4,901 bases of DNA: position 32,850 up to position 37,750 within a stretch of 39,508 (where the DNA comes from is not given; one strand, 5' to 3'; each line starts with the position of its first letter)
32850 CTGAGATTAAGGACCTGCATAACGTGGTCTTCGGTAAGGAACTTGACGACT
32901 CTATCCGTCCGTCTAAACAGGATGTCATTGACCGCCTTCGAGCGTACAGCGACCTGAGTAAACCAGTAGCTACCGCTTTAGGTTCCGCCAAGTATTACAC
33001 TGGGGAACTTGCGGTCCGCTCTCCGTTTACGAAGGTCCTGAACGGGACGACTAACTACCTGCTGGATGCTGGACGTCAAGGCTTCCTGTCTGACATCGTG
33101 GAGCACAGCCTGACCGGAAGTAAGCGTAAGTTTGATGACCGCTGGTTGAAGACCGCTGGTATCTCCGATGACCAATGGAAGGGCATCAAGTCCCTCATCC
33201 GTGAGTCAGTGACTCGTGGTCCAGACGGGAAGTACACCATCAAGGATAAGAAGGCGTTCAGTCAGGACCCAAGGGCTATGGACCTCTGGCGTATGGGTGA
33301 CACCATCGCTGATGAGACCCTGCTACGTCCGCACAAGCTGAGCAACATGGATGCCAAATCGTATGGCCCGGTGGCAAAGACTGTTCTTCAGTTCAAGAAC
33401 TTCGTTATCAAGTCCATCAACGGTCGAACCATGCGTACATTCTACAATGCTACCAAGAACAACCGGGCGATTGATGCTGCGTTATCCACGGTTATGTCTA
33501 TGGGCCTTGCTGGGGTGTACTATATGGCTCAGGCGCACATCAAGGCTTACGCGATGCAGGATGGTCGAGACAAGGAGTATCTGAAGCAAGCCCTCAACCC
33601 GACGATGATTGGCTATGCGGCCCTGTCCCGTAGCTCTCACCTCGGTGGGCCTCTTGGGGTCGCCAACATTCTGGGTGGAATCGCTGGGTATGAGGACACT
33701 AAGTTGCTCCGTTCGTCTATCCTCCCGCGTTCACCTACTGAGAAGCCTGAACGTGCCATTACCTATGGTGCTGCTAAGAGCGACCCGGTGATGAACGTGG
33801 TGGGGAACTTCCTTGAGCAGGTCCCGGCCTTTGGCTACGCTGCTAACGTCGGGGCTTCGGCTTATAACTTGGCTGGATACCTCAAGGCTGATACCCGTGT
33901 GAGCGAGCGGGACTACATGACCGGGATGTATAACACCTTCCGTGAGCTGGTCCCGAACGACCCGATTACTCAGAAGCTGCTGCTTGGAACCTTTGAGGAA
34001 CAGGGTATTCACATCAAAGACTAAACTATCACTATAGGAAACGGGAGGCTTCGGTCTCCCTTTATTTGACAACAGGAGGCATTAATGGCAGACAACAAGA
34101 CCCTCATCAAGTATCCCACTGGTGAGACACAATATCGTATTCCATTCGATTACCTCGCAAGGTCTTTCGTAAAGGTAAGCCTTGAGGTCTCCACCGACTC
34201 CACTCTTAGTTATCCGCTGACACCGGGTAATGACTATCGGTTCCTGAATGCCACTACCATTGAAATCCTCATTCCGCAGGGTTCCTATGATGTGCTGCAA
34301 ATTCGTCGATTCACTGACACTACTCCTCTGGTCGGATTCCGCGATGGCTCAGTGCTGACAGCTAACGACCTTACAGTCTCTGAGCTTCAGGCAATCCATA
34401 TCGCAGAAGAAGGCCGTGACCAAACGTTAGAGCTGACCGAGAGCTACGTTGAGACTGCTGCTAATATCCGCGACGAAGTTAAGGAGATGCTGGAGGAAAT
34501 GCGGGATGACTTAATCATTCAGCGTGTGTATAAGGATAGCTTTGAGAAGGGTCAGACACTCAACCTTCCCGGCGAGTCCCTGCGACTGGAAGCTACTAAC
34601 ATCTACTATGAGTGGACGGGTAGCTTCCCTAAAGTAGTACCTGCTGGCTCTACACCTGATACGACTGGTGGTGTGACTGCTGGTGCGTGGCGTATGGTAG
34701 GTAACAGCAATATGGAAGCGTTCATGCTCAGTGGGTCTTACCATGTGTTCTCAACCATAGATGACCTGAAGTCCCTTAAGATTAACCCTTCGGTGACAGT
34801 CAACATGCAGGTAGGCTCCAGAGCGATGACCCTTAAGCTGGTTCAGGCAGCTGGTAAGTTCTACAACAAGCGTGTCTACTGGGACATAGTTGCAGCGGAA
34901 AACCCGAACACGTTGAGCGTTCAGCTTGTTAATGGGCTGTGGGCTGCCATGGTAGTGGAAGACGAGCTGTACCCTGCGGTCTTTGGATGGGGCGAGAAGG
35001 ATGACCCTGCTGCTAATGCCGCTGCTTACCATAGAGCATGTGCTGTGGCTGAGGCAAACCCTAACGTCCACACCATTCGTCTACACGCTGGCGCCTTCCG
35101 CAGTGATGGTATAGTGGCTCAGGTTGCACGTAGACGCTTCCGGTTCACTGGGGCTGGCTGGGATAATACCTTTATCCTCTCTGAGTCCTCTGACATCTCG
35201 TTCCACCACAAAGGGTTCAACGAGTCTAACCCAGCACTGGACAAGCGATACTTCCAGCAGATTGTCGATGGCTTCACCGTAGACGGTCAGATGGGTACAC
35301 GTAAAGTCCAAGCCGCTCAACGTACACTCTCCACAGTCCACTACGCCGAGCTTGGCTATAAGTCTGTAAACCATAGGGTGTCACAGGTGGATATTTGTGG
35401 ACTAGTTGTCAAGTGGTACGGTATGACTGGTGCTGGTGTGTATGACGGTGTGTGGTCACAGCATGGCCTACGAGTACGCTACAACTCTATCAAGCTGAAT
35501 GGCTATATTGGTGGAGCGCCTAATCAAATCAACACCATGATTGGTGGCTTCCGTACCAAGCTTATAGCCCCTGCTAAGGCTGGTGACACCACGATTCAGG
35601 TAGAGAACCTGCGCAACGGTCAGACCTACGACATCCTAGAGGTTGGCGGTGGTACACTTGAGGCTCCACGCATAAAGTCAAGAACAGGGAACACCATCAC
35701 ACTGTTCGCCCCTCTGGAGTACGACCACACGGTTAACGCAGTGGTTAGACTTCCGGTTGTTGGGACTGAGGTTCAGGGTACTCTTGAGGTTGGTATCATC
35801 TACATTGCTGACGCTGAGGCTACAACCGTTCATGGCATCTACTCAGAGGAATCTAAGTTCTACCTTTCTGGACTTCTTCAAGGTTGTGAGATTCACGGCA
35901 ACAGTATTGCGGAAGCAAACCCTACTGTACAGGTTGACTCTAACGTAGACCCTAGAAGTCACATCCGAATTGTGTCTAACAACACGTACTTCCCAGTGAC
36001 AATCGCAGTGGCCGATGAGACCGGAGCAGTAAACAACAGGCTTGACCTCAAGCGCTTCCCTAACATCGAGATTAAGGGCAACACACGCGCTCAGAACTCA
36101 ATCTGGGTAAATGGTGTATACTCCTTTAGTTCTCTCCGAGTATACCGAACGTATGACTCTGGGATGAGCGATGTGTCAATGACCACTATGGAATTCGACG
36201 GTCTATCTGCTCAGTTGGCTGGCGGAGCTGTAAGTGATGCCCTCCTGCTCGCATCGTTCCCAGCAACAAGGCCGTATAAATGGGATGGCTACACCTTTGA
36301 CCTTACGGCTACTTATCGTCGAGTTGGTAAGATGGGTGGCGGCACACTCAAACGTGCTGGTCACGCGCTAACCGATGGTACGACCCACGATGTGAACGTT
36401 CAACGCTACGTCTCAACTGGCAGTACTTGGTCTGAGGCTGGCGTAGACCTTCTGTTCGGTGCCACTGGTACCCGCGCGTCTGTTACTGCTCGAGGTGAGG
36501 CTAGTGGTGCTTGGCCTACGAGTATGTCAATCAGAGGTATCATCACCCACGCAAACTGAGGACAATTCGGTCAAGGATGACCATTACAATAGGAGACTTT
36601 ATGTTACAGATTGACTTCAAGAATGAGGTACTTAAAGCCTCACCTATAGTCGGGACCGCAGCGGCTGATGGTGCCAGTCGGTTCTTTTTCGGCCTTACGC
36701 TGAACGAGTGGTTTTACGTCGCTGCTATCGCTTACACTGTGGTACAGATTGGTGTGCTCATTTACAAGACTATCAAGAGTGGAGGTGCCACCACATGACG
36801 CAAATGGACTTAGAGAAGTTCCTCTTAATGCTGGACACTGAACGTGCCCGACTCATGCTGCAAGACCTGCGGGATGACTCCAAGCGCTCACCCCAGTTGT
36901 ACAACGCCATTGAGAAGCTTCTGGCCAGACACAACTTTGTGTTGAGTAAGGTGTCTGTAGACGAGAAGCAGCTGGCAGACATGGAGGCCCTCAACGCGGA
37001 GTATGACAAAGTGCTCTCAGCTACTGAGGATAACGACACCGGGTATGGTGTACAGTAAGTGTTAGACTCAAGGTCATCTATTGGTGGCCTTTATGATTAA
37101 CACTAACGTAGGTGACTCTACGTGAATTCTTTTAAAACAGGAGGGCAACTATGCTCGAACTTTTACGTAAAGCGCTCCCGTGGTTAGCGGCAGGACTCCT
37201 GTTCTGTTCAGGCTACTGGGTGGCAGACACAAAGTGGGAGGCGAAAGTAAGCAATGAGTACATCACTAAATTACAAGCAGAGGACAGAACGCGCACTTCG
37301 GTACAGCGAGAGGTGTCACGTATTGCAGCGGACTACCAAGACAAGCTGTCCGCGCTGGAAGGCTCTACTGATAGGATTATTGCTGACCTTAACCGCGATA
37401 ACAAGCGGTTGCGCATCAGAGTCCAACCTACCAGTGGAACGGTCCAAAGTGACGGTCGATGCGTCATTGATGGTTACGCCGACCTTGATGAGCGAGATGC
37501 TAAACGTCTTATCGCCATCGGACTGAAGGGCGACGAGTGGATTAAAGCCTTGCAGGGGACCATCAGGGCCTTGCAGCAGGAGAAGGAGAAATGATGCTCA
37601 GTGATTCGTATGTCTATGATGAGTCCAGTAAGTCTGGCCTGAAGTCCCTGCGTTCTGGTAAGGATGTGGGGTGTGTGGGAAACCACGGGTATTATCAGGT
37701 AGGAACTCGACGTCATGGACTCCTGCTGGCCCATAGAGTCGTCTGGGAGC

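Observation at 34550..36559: Tail fibre carries a large non-T7 C-terminal domain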

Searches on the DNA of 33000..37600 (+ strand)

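Call 40: search_dna_similar(query=window:33000-37600:+, collection=phages, mode=distant, max_rows=25)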
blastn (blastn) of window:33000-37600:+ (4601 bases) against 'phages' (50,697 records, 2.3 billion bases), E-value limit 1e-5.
Records with a match: 1137; places in all: 1741; records where one place covers at least 80% of the query: 0.
Best place of each record, by identity: 90-95% 2; 80-90% 223; 60-80% 912.
By first word of the organism name: Klebsiella 426; Escherichia 270; Salmonella 90; Yersinia 81; Pseudomonas 52; Enterobacter 30; Pectobacterium 23; Shigella 18; Citrobacter 18; Kayfunavirus 17; and 26 more.
By host as written in the record: Klebsiella pneumoniae 220; - 210; Escherichia coli 93; Yersinia pestis 38; Salmonella enterica subsp. enterica serovar Typhi 30; Klebsiella pneumoniae 135080 30; Pseudomonas putida KT2440 and Paw85 17; Escherichia coli rfaC 14; and 242 more.
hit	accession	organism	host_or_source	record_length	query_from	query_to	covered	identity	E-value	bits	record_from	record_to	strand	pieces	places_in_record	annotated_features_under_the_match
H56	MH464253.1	Shigella phage SFPH2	Shigella flexneri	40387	1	4589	53%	86.1%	0e+0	2879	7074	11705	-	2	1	tail fibers protein | internal virion protein D | endopeptidase | DNA packaging protein A | class II holin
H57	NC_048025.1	Shigella phage SFPH2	Shigella flexneri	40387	1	4589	53%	86.1%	0e+0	2879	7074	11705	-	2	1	tail fiber protein | internal virion protein with endolysin domain | Rz-like spanin | terminase small subunit | holin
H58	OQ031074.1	Shigella phage SFP21A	Shigella flexneri KCTC 22192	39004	3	4589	53%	84.2%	0e+0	2643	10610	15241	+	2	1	tail fibers protein | internal virion protein D | endopeptidase Rz | terminase small subunit | holin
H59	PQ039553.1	Enterobacter phage vB_Ecl_MII_002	Enterobacter cloacae ATCC 50398 ZM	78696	1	4601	53%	83.6%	0e+0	2566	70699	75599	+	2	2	rasttk_feature_creation_tool=svr_big_repeats | svr_condense_repeats | hypothetical protein (x5) | internal (core) protein (x2) | Rz-like lysis protein | DNA packaging protein A | and 3 other names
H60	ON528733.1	Shigella phage ESh23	Shigella sp.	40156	1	4589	53%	84.0%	0e+0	2626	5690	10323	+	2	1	nonfunctional Phage DNA ejectosome component, internal virion protein ... (x2) | nonfunctional Phage DNA ejectosome component Gp16, peptidoglycan ... | nonfunctional hypothetical protein due to mutation; ...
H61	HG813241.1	Cronobacter phage Dev2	Cronobacter turicensis DNV1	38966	1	4589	53%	83.9%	0e+0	2616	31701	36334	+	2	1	gp17: Phage tail fibers | gp16: Phage protein inside capsid D | gp18.5: Phage endopeptidase Rz | gp18: DNA packaging protein A, T7-like gp18 | gp17.5: Phage holin, class II #T7-like gp17.5 # Type II holin with two ...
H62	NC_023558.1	Cronobacter phage Dev2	Cronobacter turicensis DNV1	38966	1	4589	53%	83.9%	0e+0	2616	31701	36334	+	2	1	gp17: tail fiber protein | gp16: internal virion protein with endolysin domain | gp18.5: Rz-like spanin | gp18: terminase small subunit | gp17.5: holin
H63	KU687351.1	Citrobacter phage SH5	Citrobacter freundii CF3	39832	1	4589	53%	83.9%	0e+0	2617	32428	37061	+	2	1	tail fibers protein | internal virion protein D | endopeptidase Rz | endopeptidase Rz1 | DNA packaging protein | and 1 other names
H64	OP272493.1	Enterobacter phage 04_vB_Eclo_IJM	Enterobacter cloacae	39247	1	4601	53%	83.4%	0e+0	2527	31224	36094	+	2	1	peptidoglycan lytic exotransglycosylase | DNA packaging protein A | tail fiber protein | Rz-like lysis protein | hypothetical protein (x12) | and 2 other names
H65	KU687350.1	Citrobacter phage SH4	Citrobacter freundii CF3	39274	1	4589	53%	83.8%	0e+0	2612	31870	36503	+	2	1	tail fibers protein | internal virion protein D | endopeptidase Rz | hypothetical protein | DNA packaging protein | and 1 other names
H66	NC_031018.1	Citrobacter phage SH4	Citrobacter freundii CF3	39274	1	4589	53%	83.8%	0e+0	2612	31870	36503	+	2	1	tail fiber protein | internal virion protein with endolysin domain | Rz-like spanin (x2) | terminase small subunit | holin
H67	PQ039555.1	Enterobacter phage vB_Ecl_MII_004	Enterobacter cloacae (BPA MR KB)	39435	1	4601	53%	83.3%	0e+0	2529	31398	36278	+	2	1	tail fiber protein | hypothetical protein (x8) | Rz-like lysis protein | internal (core) protein (x2) | peptidoglycan lytic exotransglycosylase | and 3 other names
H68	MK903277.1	Escherichia phage Pisces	Escherichia coli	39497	1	4589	53%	83.4%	0e+0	2541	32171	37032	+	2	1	tail spike | peptidoglycan transglycosylase | i-spanin | terminase small subunit | o-spanin | and 2 other names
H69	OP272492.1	Enterobacter phage 03_vB_Eclo_IJM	Enterobacter cloacae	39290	1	4601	53%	83.3%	0e+0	2523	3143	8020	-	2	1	peptidoglycan lytic exotransglycosylase (x2) | hypothetical protein (x12) | Rz-like lysis protein | internal (core) protein | DNA packaging protein A | and 1 other names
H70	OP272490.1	Enterobacter phage 01_vB_Eclo_IJM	Enterobacter cloacae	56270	1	4601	53%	83.3%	0e+0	2524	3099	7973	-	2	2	tail fiber protein | Rz-like lysis protein | hypothetical protein (x10) | internal (core) protein (x2) | peptidoglycan lytic exotransglycosylase | and 2 other names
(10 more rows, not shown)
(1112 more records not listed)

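Call 42: get_annotated_region(hit=H56, flank=300)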
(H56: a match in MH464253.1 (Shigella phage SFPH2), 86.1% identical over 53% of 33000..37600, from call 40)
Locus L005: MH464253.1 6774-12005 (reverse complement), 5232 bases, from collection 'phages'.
description: Shigella phage SFPH2, complete genome.
organism: Shigella phage SFPH2 (NCBI taxid 2269380)
taxonomy: Viruses; Duplodnaviria; Heunggongvirae; Uroviricota; Caudoviricetes; Autographiviridae; Studiervirinae; Kayfunavirus; Kayfunavirus SFPH2
host: Shigella flexneri; source: sewage; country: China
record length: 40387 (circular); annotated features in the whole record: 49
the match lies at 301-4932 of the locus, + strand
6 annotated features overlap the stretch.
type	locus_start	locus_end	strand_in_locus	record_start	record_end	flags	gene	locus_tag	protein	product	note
CDS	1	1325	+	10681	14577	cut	-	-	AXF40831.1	internal virion protein D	Internal virion protein D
CDS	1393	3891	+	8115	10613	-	-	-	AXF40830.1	tail fibers protein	Phage tail fibers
CDS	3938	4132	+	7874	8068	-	-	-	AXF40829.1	class II holin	Phage holin, class II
CDS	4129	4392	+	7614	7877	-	-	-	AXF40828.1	DNA packaging protein A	DNA packaging protein A, T7-like gp18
CDS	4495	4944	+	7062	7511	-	-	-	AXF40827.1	endopeptidase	Phage endopeptidase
CDS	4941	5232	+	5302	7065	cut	-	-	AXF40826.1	DNA packaging protein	Phage DNA packaging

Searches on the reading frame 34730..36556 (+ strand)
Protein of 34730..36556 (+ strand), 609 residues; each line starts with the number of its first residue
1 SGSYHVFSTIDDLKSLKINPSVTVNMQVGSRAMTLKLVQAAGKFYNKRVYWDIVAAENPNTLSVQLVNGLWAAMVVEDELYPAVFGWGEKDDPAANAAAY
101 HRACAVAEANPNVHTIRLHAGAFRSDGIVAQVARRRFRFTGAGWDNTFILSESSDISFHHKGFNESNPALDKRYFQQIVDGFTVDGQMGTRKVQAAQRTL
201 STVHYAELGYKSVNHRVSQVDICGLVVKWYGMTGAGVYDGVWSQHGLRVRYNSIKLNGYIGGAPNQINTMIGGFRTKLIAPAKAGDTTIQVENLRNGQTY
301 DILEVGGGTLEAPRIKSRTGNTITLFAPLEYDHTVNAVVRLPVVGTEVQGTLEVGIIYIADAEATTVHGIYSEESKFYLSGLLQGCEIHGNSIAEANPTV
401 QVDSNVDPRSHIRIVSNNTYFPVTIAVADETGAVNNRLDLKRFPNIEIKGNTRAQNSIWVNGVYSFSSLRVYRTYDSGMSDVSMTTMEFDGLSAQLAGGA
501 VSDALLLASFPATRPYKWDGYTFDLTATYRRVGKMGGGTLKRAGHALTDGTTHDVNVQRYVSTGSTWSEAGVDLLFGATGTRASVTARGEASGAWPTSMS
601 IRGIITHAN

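Call 10: find_homologous_proteins(query=window:34730-36556:+)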
Query window:34730-36556:+ (609 aa): 23 proteins with E <= 0.001 among 8000 candidates.
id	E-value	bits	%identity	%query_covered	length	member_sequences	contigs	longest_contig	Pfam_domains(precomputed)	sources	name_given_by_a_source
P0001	0.0e+0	1371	99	100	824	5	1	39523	PF18668.7,PF03906.21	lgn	-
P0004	1.7e-139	484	45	99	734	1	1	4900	PF18668.7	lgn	-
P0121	7.8e-137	475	46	91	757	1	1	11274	PF18668.7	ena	-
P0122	1.4e-130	455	44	91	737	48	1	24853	PF09008.16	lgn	-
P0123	1.4e-129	451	45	93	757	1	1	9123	PF18668.7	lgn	-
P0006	6.4e-122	426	42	91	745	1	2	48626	PF18668.7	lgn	-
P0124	1.0e-121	426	42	91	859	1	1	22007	-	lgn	-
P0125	7.9e-120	419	42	89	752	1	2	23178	PF18668.7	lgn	-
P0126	8.0e-118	413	41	91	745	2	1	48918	PF18668.7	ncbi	-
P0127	8.0e-117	409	40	99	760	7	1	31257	PF18668.7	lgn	-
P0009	1.6e-116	408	41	91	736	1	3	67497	PF09008.16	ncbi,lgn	ncbi:TPA: phage head-binding domain-containing protein [Escherichia coli]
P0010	4.5e-116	407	41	91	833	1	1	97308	-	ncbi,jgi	-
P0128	2.8e-115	404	40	91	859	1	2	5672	-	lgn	-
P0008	1.0e-114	402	39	99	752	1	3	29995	-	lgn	-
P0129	2.0e-114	401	41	91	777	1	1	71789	PF18668.7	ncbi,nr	ncbi:hypothetical protein [Escherichia phage vB_EcoM_PD205]|nr:hypothetical protein [Escherichia pha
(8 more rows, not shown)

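Call 52: search_protein_representatives(protein=window:34730-36556:+)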
Query: 609 residues. Proteins with E-value up to 0.001 (for the whole library): 25; up to 1e-10: 21; up to 1e-30: 17. The best 25 are listed.
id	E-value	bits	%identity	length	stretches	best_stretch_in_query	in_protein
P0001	0.0e+00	1371.4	99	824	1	1-609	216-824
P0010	1.4e-116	406.8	41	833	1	43-606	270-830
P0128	8.9e-116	404.2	41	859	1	49-606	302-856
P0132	8.7e-111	387.7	41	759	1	46-596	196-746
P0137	3.2e-97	342.9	38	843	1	46-605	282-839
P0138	1.1e-87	311.4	36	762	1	32-606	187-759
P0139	2.3e-75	270.8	32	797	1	51-603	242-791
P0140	6.7e-68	246.1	32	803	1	50-607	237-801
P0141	1.4e-66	241.7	38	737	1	78-607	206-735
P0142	1.7e-64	234.9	34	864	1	78-607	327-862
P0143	3.6e-62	227.2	32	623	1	51-604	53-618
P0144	1.6e-52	195.3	32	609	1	24-601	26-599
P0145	2.3e-52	194.8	33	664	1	79-552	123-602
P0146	7.2e-52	193.2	33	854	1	48-605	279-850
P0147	2.2e-50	188.3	30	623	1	37-606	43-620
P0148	5.5e-49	183.6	32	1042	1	48-608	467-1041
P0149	1.5e-34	135.9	29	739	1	75-569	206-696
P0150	4.0e-24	101.5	36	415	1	378-553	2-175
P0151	7.2e-14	67.7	32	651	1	349-594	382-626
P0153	4.6e-13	65.0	30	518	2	348-563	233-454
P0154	3.6e-08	48.9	31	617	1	351-538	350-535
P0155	1.5e-07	46.8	32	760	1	349-492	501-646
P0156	1.7e-06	43.3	25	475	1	351-532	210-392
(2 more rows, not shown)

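Call 65: search_protein_families(library=pfam, proteins=[P0150, P0151, P0153, P0154, P0155, P0156, P0149, P0148], max_evalue=0.01)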
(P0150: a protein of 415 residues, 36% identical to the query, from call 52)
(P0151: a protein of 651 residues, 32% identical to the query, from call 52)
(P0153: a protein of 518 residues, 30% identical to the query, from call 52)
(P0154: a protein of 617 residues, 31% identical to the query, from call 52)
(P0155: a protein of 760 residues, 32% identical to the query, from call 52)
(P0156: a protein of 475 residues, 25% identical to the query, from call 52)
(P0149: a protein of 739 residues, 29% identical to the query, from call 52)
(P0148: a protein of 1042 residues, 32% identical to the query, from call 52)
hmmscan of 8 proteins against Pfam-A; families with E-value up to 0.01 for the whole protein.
P0150 (415 aa): 1 family
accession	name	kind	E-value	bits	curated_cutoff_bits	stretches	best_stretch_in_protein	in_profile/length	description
PF19040.6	SGNH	-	2e-16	60.9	27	1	193-406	16-245/248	SGNH domain (fused to AT3 domains)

P0151 (651 aa): 1 family
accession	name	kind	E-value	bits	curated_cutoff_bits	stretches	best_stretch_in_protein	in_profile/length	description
PF12708.12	Pect-lyase_RHGA_epim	-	3.7e-06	27.3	27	1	216-384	36-182/213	Rhamnogalacturonase A/epimerase, pectate lyase-like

P0153 (518 aa): 1 family
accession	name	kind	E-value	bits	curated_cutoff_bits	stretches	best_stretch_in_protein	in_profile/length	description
PF12708.12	Pect-lyase_RHGA_epim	-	5.6e-05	23.5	27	1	34-121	3-88/213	Rhamnogalacturonase A/epimerase, pectate lyase-like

P0154 (617 aa): 0 families

P0155 (760 aa): 2 families
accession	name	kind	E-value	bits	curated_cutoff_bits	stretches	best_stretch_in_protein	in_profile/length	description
PF12571.13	Phage_tail_fib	-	3.1e-16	60.1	23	1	8-146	7-143/150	Phage tail-collar fibre protein, N-terminal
PF12708.12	Pect-lyase_RHGA_epim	-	3.6e-14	53.5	27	1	306-534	2-193/213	Rhamnogalacturonase A/epimerase, pectate lyase-like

P0156 (475 aa): 1 family
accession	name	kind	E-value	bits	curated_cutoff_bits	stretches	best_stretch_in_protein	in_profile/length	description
PF12708.12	Pect-lyase_RHGA_epim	-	3.6e-09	37.2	27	1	16-88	2-73/213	Rhamnogalacturonase A/epimerase, pectate lyase-like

P0149 (739 aa): 1 family
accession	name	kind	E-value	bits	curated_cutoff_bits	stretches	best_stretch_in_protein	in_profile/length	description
PF14889.11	PBP-Tp47_a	-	0.00098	19.1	25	1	250-331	60-140/164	Penicillin-binding protein Tp47 domain a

P0148 (1042 aa): 0 families

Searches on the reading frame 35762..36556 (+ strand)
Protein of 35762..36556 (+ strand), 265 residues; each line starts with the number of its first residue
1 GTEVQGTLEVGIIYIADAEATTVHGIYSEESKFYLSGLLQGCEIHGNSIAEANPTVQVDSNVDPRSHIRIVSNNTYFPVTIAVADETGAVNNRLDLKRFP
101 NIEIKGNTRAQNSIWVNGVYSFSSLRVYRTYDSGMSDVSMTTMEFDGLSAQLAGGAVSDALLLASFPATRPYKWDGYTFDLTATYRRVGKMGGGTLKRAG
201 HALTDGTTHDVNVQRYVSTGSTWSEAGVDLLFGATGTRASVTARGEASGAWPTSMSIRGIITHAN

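Call 53: predict_structure(alignment_id=A2)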
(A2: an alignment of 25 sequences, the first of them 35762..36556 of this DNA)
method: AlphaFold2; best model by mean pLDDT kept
length: 265 residues; sequences in the alignment: 25
mean_pLDDT: 81.6   pTM: 0.83
mean pLDDT of the five models: 81.6, 80.5, 80.3, 79.6, 79.1
residues with pLDDT >= 90: 88; 70-90: 127; 50-70: 42; < 50: 8
segments of 3 or more residues with pLDDT < 50: 219-225
pLDDT, mean of each block of 10 residues (from residue 1): 72 89 79 92 77 83 91 75 88 90 74 83 90 67 92 89 77 76 86 84 80 63 59 85 87 92 86
secondary structure, 60 per line:
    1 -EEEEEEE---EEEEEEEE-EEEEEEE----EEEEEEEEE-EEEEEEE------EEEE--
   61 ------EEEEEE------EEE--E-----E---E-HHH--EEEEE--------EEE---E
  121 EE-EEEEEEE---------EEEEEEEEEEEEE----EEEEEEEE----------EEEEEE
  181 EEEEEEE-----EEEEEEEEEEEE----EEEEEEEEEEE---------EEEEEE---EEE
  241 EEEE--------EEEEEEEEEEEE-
elements in order: E2-8 E12-19 E21-27 E32-40 E42-48 E55-58 E67-72 E79-81 E101-105 E114-116 E120-122 E124-130 E140-152 E157-164 E175-187 E193-204 E209-219 E229-234 E238-244 E253-264

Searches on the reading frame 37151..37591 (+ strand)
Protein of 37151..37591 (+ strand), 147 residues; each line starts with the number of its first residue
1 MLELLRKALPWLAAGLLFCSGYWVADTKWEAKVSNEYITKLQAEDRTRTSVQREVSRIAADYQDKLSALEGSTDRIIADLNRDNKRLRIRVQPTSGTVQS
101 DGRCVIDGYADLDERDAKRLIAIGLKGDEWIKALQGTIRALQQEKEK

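Call 61: search_protein_families(library=pfam, proteins=[window:37151-37591:+], max_evalue=0.001)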
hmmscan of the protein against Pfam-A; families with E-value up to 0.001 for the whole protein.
window:37151-37591:+ (147 aa): 1 family
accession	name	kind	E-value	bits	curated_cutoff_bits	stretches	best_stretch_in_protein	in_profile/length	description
PF03245.18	Phage_lysis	-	0.00044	20.9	25.4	1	26-97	11-73/126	Bacteriophage Rz lysis protein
